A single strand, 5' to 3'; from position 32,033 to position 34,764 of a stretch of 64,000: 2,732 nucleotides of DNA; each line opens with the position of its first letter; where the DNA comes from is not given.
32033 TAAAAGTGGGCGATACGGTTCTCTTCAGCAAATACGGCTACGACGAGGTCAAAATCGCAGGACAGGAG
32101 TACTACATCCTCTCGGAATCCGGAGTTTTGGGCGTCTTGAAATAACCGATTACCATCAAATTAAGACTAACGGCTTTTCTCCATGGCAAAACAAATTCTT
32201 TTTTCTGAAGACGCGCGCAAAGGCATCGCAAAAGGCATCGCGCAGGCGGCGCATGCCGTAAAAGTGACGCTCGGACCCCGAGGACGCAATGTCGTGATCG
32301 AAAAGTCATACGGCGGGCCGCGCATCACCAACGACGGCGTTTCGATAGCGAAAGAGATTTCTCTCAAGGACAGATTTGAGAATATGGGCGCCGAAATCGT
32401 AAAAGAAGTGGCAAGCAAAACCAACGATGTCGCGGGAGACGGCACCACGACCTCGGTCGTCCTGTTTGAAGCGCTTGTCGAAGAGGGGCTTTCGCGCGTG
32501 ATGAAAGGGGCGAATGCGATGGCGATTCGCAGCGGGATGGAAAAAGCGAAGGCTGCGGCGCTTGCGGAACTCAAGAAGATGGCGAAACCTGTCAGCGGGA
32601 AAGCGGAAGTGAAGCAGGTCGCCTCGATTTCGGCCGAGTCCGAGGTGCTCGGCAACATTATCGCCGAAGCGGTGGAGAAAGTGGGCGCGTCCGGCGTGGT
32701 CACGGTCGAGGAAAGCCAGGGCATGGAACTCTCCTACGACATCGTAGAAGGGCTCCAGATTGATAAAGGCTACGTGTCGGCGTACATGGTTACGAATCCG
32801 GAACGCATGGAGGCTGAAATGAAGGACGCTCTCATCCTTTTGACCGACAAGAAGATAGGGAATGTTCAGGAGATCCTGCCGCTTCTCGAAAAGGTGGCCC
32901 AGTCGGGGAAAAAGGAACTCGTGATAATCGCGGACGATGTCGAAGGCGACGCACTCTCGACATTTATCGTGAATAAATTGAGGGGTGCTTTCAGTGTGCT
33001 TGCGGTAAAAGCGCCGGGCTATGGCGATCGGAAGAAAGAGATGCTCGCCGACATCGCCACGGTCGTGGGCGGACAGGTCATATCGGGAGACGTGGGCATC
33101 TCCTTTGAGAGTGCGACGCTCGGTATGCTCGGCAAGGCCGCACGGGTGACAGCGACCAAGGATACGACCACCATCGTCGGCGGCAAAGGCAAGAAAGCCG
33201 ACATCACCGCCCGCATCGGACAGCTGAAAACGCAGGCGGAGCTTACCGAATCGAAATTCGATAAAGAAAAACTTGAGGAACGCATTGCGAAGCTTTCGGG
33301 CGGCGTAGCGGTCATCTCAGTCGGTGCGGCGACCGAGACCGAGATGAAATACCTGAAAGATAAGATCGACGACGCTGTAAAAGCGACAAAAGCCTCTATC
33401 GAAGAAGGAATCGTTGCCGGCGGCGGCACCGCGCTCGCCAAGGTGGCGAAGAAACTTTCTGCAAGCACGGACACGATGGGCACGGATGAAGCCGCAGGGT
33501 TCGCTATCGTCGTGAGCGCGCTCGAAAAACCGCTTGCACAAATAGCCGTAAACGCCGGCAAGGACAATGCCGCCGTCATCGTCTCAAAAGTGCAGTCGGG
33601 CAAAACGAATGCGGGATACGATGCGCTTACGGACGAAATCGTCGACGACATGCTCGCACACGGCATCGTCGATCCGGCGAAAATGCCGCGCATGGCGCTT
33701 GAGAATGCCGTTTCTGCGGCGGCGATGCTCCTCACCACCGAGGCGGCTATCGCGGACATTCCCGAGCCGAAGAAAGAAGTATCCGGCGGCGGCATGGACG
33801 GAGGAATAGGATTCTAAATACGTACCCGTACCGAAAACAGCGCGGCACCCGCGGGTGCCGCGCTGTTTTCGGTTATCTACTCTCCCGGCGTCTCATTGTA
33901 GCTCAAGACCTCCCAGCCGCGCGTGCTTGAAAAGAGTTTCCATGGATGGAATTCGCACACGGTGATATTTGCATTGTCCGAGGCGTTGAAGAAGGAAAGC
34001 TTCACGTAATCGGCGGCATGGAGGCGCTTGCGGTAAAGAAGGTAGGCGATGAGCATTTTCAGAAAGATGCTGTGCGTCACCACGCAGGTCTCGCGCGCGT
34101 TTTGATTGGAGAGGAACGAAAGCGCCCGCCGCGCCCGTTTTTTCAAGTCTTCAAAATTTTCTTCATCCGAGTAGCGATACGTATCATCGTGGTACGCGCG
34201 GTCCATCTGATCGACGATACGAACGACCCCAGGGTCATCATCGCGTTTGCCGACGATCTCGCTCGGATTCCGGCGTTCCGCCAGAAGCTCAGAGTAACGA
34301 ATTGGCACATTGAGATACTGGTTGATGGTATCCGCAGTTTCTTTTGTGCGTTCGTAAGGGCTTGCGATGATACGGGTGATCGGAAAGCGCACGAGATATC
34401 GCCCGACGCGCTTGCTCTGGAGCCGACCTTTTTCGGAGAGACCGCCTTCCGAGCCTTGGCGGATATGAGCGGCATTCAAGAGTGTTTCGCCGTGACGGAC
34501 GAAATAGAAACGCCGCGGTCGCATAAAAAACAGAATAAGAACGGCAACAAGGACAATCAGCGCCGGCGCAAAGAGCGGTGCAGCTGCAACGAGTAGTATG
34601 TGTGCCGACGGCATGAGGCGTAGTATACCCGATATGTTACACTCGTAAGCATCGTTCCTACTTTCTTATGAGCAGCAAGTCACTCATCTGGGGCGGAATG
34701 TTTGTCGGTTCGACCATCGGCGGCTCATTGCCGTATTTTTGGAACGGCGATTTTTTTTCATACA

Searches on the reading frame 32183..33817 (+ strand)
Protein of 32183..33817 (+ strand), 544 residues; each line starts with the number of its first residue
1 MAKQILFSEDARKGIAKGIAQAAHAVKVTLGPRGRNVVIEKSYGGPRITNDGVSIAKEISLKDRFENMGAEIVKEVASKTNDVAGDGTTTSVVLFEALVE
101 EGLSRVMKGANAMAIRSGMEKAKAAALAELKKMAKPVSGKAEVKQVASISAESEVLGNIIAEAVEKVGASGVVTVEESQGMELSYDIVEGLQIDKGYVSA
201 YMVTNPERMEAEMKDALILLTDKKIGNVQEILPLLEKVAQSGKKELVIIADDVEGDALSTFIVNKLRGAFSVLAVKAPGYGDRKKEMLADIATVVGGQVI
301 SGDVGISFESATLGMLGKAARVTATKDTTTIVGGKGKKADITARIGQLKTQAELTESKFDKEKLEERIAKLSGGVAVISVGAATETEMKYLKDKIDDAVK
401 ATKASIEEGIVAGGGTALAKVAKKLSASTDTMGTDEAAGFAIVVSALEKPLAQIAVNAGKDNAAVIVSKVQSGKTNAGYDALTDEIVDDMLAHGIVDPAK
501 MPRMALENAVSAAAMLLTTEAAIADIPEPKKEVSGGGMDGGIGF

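Call 8: search_protein_families(library=pfam, proteins=[window:32183-33817:+], max_evalue=0.0001)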
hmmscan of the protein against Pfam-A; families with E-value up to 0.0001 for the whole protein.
window:32183-33817:+ (544 aa): 1 family
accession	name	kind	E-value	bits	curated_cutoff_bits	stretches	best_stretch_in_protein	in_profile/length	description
PF00118.29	Cpn60_TCP1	-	3.5e-71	240.8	34.3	1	23-525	2-488/490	TCP-1/cpn60 chaperonin family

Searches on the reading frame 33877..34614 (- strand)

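Call 42: search_protein_families(library=pfam, proteins=[window:33877-34614:-], max_evalue=0.0001)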
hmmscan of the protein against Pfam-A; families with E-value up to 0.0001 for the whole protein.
window:33877-34614:- (245 aa): 1 family
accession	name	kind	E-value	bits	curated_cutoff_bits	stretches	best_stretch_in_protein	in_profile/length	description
PF00300.27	His_Phos_1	-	5.5e-29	101.7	21.7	1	36-224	1-183/194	Histidine phosphatase superfamily (branch 1)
